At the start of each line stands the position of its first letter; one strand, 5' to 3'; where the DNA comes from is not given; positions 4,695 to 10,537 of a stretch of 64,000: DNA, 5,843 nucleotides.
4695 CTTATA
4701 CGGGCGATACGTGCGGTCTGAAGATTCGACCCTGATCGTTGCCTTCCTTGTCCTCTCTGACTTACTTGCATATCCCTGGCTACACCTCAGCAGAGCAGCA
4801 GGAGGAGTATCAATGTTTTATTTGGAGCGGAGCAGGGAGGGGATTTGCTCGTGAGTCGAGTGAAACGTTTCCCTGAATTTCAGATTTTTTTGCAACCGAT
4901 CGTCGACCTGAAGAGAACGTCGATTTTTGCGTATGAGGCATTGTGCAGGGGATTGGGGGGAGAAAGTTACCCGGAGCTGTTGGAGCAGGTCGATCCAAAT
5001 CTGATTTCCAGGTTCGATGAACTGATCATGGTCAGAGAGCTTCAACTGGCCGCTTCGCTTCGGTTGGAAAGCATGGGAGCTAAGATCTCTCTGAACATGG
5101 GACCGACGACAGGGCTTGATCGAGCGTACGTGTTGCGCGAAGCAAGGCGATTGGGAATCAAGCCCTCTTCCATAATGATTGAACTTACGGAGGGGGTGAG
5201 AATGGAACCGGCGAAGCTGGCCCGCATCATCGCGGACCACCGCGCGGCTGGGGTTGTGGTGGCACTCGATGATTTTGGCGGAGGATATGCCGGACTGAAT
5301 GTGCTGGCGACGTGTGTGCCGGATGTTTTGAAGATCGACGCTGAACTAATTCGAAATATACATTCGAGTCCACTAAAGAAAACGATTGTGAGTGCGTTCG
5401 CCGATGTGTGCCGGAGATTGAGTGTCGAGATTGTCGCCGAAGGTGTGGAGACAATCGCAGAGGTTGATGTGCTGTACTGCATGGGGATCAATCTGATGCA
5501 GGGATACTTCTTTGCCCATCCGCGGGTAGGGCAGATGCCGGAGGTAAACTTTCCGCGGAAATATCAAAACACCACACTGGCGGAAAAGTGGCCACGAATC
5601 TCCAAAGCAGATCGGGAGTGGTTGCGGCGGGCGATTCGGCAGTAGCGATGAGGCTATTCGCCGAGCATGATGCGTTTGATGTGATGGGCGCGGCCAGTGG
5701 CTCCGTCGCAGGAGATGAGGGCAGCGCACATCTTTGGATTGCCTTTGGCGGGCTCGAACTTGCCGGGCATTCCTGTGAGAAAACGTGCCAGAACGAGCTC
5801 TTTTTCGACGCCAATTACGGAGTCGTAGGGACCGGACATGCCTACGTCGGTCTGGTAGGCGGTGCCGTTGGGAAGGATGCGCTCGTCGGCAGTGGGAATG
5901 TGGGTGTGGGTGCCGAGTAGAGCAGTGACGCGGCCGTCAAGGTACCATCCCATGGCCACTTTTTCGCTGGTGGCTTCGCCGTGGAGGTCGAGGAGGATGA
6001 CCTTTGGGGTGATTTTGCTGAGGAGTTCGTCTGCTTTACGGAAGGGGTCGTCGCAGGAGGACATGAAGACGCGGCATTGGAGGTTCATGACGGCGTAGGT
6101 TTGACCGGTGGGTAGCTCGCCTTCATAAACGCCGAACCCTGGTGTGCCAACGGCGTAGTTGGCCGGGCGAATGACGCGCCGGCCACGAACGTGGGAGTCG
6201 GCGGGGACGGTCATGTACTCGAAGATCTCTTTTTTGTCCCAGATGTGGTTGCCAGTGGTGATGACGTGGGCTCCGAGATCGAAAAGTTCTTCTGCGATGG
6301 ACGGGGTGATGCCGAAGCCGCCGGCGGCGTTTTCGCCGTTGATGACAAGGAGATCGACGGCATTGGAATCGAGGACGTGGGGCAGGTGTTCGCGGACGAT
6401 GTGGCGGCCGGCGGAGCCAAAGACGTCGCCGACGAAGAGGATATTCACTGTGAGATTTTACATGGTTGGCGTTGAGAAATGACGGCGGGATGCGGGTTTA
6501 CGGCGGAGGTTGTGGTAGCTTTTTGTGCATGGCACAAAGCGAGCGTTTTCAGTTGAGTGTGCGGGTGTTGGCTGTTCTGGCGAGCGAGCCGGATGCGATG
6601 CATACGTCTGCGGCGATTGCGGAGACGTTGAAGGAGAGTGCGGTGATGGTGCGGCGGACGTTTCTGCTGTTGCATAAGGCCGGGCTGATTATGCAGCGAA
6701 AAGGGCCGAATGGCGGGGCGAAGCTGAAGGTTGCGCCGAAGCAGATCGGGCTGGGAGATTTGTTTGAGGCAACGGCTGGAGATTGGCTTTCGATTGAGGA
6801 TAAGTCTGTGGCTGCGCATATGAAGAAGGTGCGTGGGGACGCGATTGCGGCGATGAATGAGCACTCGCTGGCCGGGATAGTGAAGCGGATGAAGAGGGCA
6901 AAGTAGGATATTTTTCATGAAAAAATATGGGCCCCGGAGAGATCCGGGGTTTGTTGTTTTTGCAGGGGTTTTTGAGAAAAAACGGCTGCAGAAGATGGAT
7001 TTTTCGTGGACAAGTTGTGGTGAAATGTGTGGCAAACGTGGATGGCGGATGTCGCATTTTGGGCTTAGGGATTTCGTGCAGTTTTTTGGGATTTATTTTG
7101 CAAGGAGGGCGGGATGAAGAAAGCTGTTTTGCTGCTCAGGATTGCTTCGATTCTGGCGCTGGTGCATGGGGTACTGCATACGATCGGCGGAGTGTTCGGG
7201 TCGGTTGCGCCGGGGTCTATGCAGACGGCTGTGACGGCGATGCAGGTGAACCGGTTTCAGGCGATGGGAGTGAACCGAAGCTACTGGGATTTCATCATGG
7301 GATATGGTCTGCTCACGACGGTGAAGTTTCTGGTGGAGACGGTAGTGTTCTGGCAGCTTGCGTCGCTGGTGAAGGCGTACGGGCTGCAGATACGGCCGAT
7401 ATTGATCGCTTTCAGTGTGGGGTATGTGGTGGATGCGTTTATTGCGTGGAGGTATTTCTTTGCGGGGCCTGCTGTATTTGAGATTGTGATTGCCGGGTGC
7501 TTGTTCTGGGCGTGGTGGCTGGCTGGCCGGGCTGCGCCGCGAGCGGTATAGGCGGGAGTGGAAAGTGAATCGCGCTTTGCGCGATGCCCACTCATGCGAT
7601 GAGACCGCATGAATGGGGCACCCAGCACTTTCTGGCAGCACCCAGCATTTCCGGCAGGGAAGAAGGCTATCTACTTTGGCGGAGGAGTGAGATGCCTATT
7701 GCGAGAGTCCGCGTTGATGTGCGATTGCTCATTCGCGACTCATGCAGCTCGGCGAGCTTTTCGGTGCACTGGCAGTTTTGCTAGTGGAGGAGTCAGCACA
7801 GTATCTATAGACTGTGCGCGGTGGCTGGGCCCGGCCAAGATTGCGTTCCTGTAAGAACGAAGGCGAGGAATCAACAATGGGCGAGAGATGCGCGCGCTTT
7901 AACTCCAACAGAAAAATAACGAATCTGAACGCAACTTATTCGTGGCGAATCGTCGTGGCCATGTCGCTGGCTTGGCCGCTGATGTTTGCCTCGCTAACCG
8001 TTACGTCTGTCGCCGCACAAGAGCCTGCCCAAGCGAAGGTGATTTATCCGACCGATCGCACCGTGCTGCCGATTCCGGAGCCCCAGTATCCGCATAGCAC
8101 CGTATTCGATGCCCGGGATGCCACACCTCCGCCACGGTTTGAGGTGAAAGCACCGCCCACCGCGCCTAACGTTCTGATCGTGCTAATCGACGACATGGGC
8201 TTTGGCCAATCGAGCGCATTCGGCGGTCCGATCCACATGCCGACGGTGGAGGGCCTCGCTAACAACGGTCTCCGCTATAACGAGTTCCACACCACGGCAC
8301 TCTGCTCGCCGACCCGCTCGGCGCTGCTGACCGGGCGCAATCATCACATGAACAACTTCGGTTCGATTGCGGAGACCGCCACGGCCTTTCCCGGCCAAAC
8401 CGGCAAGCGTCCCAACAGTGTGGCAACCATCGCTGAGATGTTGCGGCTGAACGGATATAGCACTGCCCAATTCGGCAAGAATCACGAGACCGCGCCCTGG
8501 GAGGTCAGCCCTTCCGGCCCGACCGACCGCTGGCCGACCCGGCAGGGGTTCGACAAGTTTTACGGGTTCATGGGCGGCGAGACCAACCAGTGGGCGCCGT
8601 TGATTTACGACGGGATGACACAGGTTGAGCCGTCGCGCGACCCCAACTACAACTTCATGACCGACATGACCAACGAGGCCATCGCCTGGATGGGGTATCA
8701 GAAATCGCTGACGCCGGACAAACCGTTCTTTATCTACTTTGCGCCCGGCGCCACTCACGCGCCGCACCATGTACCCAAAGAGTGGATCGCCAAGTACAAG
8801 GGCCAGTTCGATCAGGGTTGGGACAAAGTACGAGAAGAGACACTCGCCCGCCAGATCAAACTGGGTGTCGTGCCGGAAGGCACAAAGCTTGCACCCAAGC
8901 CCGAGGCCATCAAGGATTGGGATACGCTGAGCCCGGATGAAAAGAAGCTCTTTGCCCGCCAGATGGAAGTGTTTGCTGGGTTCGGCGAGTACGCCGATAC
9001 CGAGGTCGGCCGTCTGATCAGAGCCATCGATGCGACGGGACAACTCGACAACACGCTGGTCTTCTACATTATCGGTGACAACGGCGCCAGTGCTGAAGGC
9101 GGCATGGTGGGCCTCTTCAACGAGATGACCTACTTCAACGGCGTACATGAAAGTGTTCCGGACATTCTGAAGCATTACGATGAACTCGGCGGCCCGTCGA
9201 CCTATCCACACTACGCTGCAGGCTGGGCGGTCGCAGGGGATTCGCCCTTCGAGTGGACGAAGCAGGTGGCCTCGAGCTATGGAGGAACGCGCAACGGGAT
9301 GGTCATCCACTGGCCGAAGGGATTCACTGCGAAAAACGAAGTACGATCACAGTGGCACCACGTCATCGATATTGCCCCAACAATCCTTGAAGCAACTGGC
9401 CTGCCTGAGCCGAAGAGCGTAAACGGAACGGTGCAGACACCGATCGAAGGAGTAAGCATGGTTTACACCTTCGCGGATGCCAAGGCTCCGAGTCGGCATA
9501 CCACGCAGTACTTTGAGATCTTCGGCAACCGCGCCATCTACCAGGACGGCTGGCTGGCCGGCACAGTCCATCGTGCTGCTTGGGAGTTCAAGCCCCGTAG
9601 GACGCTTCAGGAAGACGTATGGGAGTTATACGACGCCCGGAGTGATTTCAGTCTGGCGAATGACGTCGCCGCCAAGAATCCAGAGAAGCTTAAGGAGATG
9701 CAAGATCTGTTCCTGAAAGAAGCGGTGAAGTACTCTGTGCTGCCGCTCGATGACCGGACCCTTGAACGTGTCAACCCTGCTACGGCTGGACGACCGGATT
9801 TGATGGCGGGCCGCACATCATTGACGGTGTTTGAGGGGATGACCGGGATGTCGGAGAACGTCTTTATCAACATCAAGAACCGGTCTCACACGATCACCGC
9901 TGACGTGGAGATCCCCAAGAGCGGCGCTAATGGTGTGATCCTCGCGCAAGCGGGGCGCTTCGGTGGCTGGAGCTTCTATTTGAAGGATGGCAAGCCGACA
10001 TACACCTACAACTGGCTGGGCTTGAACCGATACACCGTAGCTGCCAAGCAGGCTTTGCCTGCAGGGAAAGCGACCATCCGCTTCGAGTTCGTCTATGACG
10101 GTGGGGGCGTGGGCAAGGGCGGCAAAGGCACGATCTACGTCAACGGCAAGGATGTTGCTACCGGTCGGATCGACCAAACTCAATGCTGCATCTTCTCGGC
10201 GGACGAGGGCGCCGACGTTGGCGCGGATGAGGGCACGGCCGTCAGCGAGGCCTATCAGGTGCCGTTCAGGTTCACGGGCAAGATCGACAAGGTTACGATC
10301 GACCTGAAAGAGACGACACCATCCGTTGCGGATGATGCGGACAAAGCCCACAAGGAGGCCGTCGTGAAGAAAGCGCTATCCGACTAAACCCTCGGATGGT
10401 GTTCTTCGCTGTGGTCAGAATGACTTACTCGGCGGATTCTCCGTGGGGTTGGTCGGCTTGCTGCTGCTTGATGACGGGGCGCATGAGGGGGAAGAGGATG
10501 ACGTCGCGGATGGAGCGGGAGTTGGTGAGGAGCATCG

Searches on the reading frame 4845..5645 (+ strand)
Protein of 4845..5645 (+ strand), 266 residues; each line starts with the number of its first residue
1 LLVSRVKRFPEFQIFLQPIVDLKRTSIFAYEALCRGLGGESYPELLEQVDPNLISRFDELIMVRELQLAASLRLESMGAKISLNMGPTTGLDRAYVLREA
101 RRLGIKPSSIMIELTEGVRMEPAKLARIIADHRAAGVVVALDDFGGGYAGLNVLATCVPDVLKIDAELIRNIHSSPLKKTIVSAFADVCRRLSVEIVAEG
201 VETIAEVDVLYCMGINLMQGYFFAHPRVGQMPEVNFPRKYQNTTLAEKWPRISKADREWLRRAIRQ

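Call 86: search_protein_families(library=pfam, proteins=[window:4845-5645:+], max_evalue=0.00001)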
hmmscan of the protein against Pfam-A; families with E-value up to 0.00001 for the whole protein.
window:4845-5645:+ (266 aa): 1 family
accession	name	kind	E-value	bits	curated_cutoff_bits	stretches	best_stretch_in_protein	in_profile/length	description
PF00563.25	EAL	-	7.3e-42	143.8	31.3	1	11-226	12-236/236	EAL domain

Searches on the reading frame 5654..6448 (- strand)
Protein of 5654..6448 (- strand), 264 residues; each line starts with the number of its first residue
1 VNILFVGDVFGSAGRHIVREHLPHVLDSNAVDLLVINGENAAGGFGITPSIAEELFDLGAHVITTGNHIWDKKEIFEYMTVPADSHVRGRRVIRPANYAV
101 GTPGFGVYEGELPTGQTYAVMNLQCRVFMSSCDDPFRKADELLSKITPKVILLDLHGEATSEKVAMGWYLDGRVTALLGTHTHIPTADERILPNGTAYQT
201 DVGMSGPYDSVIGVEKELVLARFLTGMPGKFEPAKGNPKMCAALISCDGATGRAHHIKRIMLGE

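Call 86: search_protein_families(library=pfam, proteins=[window:5654-6448:-], max_evalue=0.00001)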
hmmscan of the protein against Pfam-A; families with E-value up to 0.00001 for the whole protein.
window:5654-6448:- (264 aa): 2 families
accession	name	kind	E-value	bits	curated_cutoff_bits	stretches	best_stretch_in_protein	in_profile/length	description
PF13277.11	YmdB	-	9e-99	330.3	27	1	4-260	1-253/253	YmdB-like protein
PF00149.33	Metallophos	-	1.5e-08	35.8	21.5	1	1-185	1-191/191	Calcineurin-like phosphoesterase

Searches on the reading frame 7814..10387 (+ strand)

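Call 68: search_protein_families(library=pfam, proteins=[window:7814-10387:+], max_evalue=0.00001)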
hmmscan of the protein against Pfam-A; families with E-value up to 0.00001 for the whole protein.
window:7814-10387:+ (857 aa): 2 families
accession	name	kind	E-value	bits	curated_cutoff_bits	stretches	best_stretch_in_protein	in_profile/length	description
PF00884.28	Sulfatase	-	2.4e-60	204.8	25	1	118-529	1-300/301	Sulfatase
PF16347.10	SGSH_C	-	2.3e-06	28.3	29.3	1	493-621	17-134/154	N-sulphoglucosamine sulphohydrolase, C-terminal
